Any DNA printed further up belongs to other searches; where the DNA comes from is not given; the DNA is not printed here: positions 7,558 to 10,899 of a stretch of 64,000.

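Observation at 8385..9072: Near-perfect 126-bp tandem duplication and a (GEK)5 9-bp microsatellite inside the vgrG collagen stalk; in-frame length-variation hotspot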

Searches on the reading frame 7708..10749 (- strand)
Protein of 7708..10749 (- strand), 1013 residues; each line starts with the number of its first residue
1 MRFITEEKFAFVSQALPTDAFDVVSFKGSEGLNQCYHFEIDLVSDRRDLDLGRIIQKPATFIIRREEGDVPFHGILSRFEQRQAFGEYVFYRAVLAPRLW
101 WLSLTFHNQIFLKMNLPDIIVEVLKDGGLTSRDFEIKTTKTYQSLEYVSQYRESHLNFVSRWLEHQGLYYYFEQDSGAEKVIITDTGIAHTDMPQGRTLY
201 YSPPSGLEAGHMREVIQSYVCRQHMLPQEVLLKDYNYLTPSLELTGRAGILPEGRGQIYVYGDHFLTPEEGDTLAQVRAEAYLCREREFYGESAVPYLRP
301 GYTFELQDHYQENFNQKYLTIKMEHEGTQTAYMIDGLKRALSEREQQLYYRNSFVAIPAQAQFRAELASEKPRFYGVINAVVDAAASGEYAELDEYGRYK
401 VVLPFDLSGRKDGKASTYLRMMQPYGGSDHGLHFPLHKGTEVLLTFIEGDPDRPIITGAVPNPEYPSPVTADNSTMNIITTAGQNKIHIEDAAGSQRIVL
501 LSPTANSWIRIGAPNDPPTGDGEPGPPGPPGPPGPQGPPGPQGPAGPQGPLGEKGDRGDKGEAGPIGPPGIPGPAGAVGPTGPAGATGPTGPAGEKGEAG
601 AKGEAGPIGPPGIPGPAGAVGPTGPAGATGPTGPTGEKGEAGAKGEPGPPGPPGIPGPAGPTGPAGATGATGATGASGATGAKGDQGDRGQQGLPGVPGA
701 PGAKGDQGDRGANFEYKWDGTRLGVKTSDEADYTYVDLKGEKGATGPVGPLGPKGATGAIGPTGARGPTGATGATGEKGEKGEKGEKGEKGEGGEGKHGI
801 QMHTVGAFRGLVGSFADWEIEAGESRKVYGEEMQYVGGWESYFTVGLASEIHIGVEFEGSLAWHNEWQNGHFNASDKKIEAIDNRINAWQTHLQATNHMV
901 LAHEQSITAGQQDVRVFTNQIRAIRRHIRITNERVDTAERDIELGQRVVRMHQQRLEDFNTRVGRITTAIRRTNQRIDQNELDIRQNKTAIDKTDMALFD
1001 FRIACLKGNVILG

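Call 4: search_protein_families(library=pfam, proteins=[window:7708-10749:-], max_evalue=0.01)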
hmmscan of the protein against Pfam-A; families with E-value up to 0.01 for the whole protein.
window:7708-10749:- (1013 aa): 4 families
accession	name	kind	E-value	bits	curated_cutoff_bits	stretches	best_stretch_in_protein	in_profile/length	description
PF05954.17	Phage_GPD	-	3.4e-78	263.4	30.1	1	30-329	2-303/305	Phage tail baseplate hub (GPD)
PF01391.23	Collagen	-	1.4e-37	127.7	27.2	5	654-712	1-59/60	Collagen triple helix repeat (20 copies)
PF04717.18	Phage_base_V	-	1.1e-08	35.8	23.8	1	411-459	25-73/75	Type VI secretion system/phage-baseplate injector OB domain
PF20093.5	DUF6484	-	5.9e-05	24.1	27.6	1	439-459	40-60/61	Domain of unknown function (DUF6484)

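Call 5: search_protein_families(library=ncbifam, proteins=[window:7708-10749:-], max_evalue=0.01)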
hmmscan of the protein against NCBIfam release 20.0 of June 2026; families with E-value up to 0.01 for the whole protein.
window:7708-10749:- (1013 aa): 9 families
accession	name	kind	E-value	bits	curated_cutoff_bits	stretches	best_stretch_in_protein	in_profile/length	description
TIGR03361.1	VI_Rhs_Vgr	subfamily_domain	1.4e-105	353.9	186.35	1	14-500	5-490/513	type VI secretion system tip protein TssI/VgrG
TIGR01646.1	vgr_GE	subfamily_domain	5.2e-86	289.5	121.8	1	21-500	1-475/480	type VI secretion system tip protein VgrG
NF038329.2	gly_rich_SclB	equivalog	4.1e-34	118.3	325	2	522-713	117-303/442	LPXTG-anchored collagen-like adhesin Scl2/SclB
NF038330.1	adhesin_SclA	exception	2.2e-29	103.3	400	2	522-655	117-250/405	LPXTG-anchored collagen-like adhesin Scl1/SclA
NF046116.1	adhesin_Lcl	equivalog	7.4e-28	97.2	500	2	517-721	58-275/431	collagen-like adhesin Lcl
NF033848.1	VgrG_rel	hypoth_equivalog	8.3e-06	24.4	275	1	353-464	355-454/547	VgrG-related protein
TIGR02168.1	SMC_prok_B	equivalog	4e-05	21.6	567.35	1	874-994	753-873/1181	chromosome segregation protein SMC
NF045487.1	ASRP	equivalog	0.0014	17.3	300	1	876-992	155-273/593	archaea-specific SMC-related protein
TIGR02169.1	SMC_prok_A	equivalog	0.0018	16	729.4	1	872-993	801-922/1165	chromosome segregation protein SMC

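Call 11: find_homologous_proteins(query=window:7708-10749:-, max_evalue=1e-10)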
Query window:7708-10749:- (1013 aa): 1429 proteins with E <= 1e-10 among 8000 candidates; the best 120 are listed.
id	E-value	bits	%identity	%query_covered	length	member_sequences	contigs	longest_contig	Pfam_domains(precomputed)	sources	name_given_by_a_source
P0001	5.4e-250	850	60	51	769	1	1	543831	PF04717.19,PF20093.6,PF05954.18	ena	-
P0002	3.7e-240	818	63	52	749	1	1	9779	PF04717.19,PF05954.18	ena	-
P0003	2.3e-238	812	63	51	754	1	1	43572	PF04717.19,PF05954.18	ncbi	-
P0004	5.9e-238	811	65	51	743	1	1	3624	PF04717.19,PF21300.3,PF05954.18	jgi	jgi:type VI secretion system secreted protein VgrG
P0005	1.5e-237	809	63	52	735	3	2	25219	PF04717.19,PF05954.18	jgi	jgi:type VI secretion system secreted protein VgrG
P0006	8.8e-237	807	63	52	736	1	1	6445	PF04717.19,PF05954.18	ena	-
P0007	1.1e-236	806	64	51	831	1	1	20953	PF04717.19,PF22178.4,PF05954.18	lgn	-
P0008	1.3e-236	806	66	51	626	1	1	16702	PF04717.19,PF05954.18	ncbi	ncbi:MAG: type VI secretion system tip protein TssI/VgrG [Pseudomonadota bacterium]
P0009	1.4e-235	803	62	52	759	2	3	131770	PF04717.19,PF05954.18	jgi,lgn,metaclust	metaclust:\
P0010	4.5e-235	801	65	51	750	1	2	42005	PF04717.19,PF20093.6,PF05954.18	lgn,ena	-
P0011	8.3e-235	800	64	51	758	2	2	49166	PF04717.19,PF21300.3,PF05954.18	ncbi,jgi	-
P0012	1.0e-234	800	63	52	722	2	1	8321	PF04717.19,PF05954.18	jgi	-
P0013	2.5e-234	799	62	52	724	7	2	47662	PF04717.19,PF21300.3,PF05954.18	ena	-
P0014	3.4e-234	798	62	51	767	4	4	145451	PF04717.19,PF05954.18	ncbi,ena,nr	ncbi:MAG: type VI secretion system tip protein VgrG [Deltaproteobacteria bacterium HGW-Deltaproteoba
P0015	1.2e-233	796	62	52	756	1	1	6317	PF04717.19,PF05954.18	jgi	jgi:type VI secretion system secreted protein VgrG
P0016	1.4e-233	796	64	51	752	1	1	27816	PF04717.19,PF05954.18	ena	-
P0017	7.6e-233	794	63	51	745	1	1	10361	PF04717.19,PF05954.18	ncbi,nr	ncbi:MAG: type VI secretion system tip protein VgrG [Deltaproteobacteria bacterium]|nr:type VI secre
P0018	1.7e-232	793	63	51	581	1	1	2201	PF04717.19,PF05954.18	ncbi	ncbi:MAG: type VI secretion system tip protein TssI/VgrG, partial [Thermodesulfobacteriota bacterium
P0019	6.3e-232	791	61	52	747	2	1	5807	PF04717.19,PF05954.18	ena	-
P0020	1.1e-231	790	64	52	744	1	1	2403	PF04717.19,PF21300.3,PF05954.18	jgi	-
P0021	4.7e-231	788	63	52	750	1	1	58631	PF04717.19,PF20093.6,PF05954.18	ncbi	ncbi:MAG: type VI secretion system tip protein TssI/VgrG [Pseudomonadota bacterium]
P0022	4.8e-231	788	62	52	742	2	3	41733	PF04717.19,PF21300.3,PF05954.18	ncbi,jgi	-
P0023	6.9e-231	787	63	52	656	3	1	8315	PF04717.19,PF05954.18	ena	-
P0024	1.4e-230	786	63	52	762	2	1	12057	PF04717.19,PF21300.3,PF05954.18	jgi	-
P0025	2.3e-230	786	61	52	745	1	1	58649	PF04717.19,PF05954.18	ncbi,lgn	-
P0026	1.1e-229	783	63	52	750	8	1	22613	PF04717.19,PF20093.6,PF05954.18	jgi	jgi:type VI secretion system secreted protein VgrG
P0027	1.3e-229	783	63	51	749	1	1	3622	PF04717.19,PF05954.18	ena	-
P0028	1.3e-228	780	61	51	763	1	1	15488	PF04717.19,PF28175.1,PF07889.18,PF14712.12,PF05954.18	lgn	-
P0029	1.5e-228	779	63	51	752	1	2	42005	PF04717.19,PF20093.6,PF05954.18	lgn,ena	-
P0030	2.2e-228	779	62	51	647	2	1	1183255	PF04717.19,PF20093.6,PF05954.18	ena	-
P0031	3.0e-228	778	62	51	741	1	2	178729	PF04717.19,PF05954.18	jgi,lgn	jgi:type VI secretion system secreted protein VgrG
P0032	5.2e-227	774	62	52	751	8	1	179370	PF04717.19,PF05954.18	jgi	jgi:type VI secretion system secreted protein VgrG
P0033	6.0e-227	774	62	51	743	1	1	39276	PF04717.19,PF21300.3,PF05954.18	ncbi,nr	ncbi:MAG: type VI secretion system tip protein TssI/VgrG [Thermodesulfobacteriota bacterium]|nr:type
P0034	8.1e-227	774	63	52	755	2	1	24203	PF04717.19,PF20093.6,PF05954.18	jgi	-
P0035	9.7e-227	773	63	51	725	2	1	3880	PF04717.19,PF12325.14,PF28175.1,PF24319.3,PF05954.18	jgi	jgi:type VI secretion system secreted protein VgrG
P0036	1.0e-225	770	62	51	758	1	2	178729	PF04717.19,PF05954.18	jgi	jgi:type VI secretion system secreted protein VgrG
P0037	1.1e-225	770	61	51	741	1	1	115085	PF04717.19,PF05954.18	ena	-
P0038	8.2e-225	767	58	55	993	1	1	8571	PF04717.19,PF05954.18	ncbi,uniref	ncbi:type VI secretion system tip protein TssI/VgrG [candidate division CSSED10-310 bacterium]|unire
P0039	2.0e-224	766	63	51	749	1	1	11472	PF04717.19,PF05954.18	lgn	-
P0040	3.2e-224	765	60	51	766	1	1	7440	PF04717.19,PF20093.6,PF05954.18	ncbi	-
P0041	7.5e-224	764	61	51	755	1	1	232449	PF04717.19,PF05954.18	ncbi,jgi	jgi:type VI secretion system secreted protein VgrG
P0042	9.2e-224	764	62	51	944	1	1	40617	PF04717.19,PF05954.18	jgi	-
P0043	2.7e-223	762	60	52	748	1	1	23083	PF04717.19,PF00170.27,PF04513.18,PF12325.14,PF10805.15,PF06810.18,PF26346.1,PF24319.3,PF10473.15,PF05954.18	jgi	jgi:type VI secretion system secreted protein VgrG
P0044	3.5e-223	762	59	52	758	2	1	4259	PF04717.19,PF05954.18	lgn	-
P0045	3.5e-223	762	62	51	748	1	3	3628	PF04717.19,PF05954.18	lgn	-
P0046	5.3e-223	761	62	50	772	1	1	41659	PF04717.19,PF05954.18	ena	-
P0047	2.8e-222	759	62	50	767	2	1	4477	PF04717.19,PF05954.18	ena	-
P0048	4.9e-222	758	61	51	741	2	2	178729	PF04717.19,PF05954.18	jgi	jgi:type VI secretion system secreted protein VgrG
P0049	1.7e-221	756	60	52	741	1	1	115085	PF04717.19,PF20093.6,PF05954.18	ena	-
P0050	4.6e-221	755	61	51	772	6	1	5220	PF04717.19,PF21300.3,PF05954.18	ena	-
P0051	8.2e-221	754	61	51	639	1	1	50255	PF04717.19,PF20093.6,PF05954.18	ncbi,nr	ncbi:MAG: type VI secretion system tip protein VgrG [Deltaproteobacteria bacterium]|nr:type VI secre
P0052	1.2e-220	753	60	52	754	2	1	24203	PF04717.19,PF20093.6,PF05954.18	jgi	-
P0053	2.1e-220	753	61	50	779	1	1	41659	PF04717.19,PF05954.18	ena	-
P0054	4.6e-220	751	59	51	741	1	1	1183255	PF04717.19,PF05954.18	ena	-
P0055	1.3e-219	750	61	50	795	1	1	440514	PF04717.19,PF05954.18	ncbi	-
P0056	1.4e-219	750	60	50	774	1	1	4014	PF04717.19,PF05954.18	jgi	jgi:type VI secretion system secreted protein VgrG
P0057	2.9e-219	749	60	51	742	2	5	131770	PF04717.19,PF05954.18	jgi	-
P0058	3.6e-219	748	59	52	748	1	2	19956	PF04717.19,PF25450.2,PF23991.2,PF24319.3,PF05954.18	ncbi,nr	ncbi:MAG: type VI secretion system tip protein VgrG [Deltaproteobacteria bacterium]|nr:type VI secre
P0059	5.4e-219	748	60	51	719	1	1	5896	PF04717.19,PF21300.3,PF05954.18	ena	-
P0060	5.9e-219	748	60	51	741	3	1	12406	PF04717.19,PF20093.6,PF05954.18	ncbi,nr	ncbi:MAG: type VI secretion system tip protein VgrG [Desulfobacteraceae bacterium]|nr:MAG: type VI s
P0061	6.2e-219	748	62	51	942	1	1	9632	PF04717.19,PF05954.18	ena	-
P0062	2.0e-218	746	60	51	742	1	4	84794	PF04717.19,PF05954.18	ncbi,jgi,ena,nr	ncbi:MAG: type VI secretion system tip protein VgrG [Deltaproteobacteria bacterium HGW-Deltaproteoba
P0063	4.3e-218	745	61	51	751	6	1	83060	PF04717.19,PF20093.6,PF05954.18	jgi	jgi:type VI secretion system secreted protein VgrG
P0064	4.8e-218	745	61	51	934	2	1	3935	PF04717.19,PF05954.18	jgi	jgi:type VI secretion system VgrG family protein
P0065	6.0e-218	744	59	52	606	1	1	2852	PF04717.19,PF05954.18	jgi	jgi:type VI secretion system secreted protein VgrG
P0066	6.0e-218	744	63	50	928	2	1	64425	PF04717.19,PF05954.18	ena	-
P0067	7.0e-218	744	60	51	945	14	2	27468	PF04717.19,PF05954.18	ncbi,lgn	-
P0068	8.1e-218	744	61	51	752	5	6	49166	PF04717.19,PF21300.3,PF05954.18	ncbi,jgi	-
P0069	1.7e-217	743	61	50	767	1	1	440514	PF04717.19,PF05954.18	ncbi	-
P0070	3.0e-217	742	60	51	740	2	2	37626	PF04717.19,PF05954.18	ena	-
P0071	3.2e-217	742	61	52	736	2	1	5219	PF04717.19,PF05954.18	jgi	-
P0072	4.6e-217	741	60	51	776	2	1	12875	PF04717.19,PF05954.18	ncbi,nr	ncbi:MAG: type VI secretion system tip protein VgrG [Desulfobacteraceae bacterium]|nr:MAG: type VI s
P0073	8.3e-217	741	62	49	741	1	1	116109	PF04717.19,PF20093.6,PF05954.18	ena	-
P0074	8.7e-217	741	61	51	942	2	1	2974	PF04717.19,PF05954.18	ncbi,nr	ncbi:MAG: type VI secretion system tip protein VgrG, partial [Deltaproteobacteria bacterium]|nr:type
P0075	9.1e-217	740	60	51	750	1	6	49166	PF04717.19,PF05954.18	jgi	-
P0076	1.0e-216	740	59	51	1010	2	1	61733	PF04717.19,PF20093.6,PF05954.18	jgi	jgi:type VI secretion system VgrG family protein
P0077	1.4e-216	740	60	50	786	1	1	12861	PF04717.19,PF05954.18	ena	-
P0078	1.5e-216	740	60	51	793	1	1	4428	PF04717.19,PF05954.18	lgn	-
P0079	2.1e-216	739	60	51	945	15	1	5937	PF04717.19,PF05954.18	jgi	jgi:type VI secretion system VgrG family protein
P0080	2.9e-216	739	61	51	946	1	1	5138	PF04717.19,PF05954.18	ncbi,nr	ncbi:MAG: type VI secretion system tip protein VgrG [Deltaproteobacteria bacterium]|nr:type VI secre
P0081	3.7e-216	738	60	51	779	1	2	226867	PF04717.19,PF21300.3,PF05954.18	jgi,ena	-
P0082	1.0e-215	737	61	51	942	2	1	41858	PF04717.19,PF05954.18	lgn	-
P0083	1.9e-215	736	60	52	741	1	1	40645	PF04717.19,PF05954.18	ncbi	-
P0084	4.1e-215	735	59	51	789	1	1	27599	PF04717.19,PF20093.6,PF05954.18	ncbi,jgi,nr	ncbi:MAG: type VI secretion system tip protein VgrG [Desulfobacteraceae bacterium]|nr:MAG: type VI s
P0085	7.2e-215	734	59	51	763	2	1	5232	PF04717.19,PF05954.18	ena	-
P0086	1.3e-214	733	59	51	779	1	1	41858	PF04717.19,PF21300.3,PF05954.18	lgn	-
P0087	2.0e-214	733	60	51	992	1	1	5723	PF04717.19,PF05954.18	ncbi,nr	ncbi:MAG: type VI secretion system tip protein VgrG [Deltaproteobacteria bacterium]|nr:type VI secre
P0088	2.1e-214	733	62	49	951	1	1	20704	PF04717.19,PF05954.18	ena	-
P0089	2.8e-214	732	59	51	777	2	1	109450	PF04717.19,PF05954.18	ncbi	-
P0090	3.2e-214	732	59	51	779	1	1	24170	PF04717.19,PF21300.3,PF05954.18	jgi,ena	-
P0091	6.9e-214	731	59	51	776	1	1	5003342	PF04717.19,PF05954.18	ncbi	-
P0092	7.9e-214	731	60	52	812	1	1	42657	PF04717.19,PF21930.3,PF05954.18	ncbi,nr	ncbi:type VI secretion system tip protein VgrG [bacterium]|nr:type VI secretion system tip protein V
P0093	1.0e-213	730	59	52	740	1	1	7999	PF04717.19,PF05954.18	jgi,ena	-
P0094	1.2e-213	730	59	51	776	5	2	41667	PF04717.19,PF20093.6,PF05954.18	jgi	-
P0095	1.3e-213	730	59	50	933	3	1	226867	PF04717.19,PF05954.18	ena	-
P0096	3.0e-213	729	60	52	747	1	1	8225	PF04717.19,PF21300.3,PF05954.18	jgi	jgi:type VI secretion system secreted protein VgrG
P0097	3.9e-213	728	60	52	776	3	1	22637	PF04717.19,PF05954.18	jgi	-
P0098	3.9e-213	728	58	52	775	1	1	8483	PF04717.19,PF05954.18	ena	-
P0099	7.4e-213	728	58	53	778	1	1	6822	PF04717.19,PF05954.18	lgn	-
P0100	9.6e-213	727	59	52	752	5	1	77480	PF04717.19,PF05954.18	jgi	jgi:type VI secretion system secreted protein VgrG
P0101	1.5e-212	727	59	52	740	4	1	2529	PF04717.19,PF05954.18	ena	-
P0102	1.5e-212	726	59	51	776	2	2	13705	PF04717.19,PF20093.6,PF05954.18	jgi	-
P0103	2.4e-212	726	59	51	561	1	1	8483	PF04717.19,PF05954.18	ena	-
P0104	4.1e-212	725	59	50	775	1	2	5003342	PF04717.19,PF21300.3,PF05954.18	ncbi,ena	-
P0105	5.9e-212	725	58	51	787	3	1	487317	PF04717.19,PF05954.18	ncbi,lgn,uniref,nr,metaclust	ncbi:type VI secretion system secreted protein VgrG [Desulfonauticus submarinus]|uniref:Type VI secr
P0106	6.9e-212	724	59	52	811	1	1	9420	PF04717.19,PF21930.3,PF05954.18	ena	-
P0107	8.3e-212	724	60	51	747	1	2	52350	PF04717.19,PF21300.3,PF05954.18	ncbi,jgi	jgi:type VI secretion system secreted protein VgrG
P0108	1.5e-211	723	60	51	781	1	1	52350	PF04717.19,PF21300.3,PF05954.18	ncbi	-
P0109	1.8e-211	723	58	51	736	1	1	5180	PF04717.19,PF05954.18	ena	-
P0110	2.2e-211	723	58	51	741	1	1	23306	PF04717.19,PF05954.18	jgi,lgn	jgi:type VI secretion system secreted protein VgrG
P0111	2.2e-211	723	58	53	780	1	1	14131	PF04717.19,PF06715.19,PF22178.4,PF05954.18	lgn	-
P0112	2.4e-211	722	59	51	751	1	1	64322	PF04717.19,PF20093.6,PF05954.18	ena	-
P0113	3.1e-211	722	58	51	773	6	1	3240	PF04717.19,PF05954.18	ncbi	-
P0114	3.6e-211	722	58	51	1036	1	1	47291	PF04717.19,PF05954.18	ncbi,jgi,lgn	jgi:type VI secretion system VgrG family protein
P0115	6.4e-211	721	59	51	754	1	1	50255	PF04717.19,PF05954.18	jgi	-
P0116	7.2e-211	721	57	51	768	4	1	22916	PF04717.19,PF05954.18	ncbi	-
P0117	8.0e-211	721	61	51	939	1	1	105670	PF04717.19,PF05954.18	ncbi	ncbi:MAG: type VI secretion system tip protein TssI/VgrG [Thermodesulfobacteriota bacterium]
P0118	1.4e-210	720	59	51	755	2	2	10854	PF04717.19,PF05954.18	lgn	-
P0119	1.4e-210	720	59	51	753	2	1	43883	PF04717.19,PF05954.18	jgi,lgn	-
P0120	1.7e-210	720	59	51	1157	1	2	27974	PF04717.19,PF02839.20,PF05954.18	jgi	jgi:type VI secretion system VgrG family protein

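Call 14: list_cluster_members(proteins=[window:7708-10749:-])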
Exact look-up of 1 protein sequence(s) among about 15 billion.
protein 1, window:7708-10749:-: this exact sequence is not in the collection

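Call 15: find_encoding_contigs(protein=window:7708-10749:-, flank=10000, max_places=10)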
Protein window:7708-10749:- (1013 aa): no gene with exactly this product is on record in the collection.
